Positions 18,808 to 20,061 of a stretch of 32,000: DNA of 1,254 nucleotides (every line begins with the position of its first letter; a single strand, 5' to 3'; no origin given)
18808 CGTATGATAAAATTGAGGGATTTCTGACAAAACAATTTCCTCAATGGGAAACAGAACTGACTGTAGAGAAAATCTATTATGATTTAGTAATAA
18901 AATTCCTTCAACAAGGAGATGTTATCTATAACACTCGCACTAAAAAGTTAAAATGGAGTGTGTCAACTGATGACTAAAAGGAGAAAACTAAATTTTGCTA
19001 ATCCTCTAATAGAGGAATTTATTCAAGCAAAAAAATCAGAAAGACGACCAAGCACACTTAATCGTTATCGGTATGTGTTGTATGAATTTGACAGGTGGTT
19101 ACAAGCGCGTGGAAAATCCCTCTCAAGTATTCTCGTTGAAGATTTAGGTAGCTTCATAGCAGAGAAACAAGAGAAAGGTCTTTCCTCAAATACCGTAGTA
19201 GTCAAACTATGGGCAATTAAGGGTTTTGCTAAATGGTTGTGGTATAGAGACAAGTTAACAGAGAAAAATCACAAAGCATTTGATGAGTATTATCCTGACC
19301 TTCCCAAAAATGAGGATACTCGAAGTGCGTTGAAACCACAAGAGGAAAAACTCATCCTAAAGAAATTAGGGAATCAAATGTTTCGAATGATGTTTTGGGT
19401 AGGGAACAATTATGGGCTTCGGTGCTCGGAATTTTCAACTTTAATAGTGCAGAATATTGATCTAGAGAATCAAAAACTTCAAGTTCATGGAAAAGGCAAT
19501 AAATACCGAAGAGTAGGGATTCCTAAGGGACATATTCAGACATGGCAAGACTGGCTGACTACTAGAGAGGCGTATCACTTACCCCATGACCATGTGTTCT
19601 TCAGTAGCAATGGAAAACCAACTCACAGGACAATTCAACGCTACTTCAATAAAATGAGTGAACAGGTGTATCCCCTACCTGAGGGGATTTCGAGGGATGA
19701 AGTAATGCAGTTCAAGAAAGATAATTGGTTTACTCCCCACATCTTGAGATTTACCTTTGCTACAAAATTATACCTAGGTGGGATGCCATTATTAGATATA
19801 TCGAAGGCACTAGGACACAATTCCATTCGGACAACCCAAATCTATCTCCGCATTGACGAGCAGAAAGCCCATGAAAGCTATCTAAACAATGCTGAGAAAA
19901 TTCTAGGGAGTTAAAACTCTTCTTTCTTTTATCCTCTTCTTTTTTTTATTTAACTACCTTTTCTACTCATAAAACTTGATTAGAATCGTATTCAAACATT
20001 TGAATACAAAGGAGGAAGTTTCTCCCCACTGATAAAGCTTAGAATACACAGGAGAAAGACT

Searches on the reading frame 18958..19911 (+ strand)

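Call 66: search_protein_families(library=pfam, proteins=[window:18958-19911:+], max_evalue=0.001)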
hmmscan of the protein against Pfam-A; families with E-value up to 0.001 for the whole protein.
window:18958-19911:+ (318 aa): 3 families
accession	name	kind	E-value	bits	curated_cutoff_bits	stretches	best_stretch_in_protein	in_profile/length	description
PF00589.27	Phage_integrase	-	4.9e-24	85.5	27.1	1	144-302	26-171/172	Phage integrase family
PF02899.23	Phage_int_SAM_1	-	3e-10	40.7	22.3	1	18-94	1-79/83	Phage integrase, N-terminal SAM-like domain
PF13102.12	Phage_int_SAM_5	-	0.00072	20.3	22.3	0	17-92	5-80/98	Phage integrase SAM-like domain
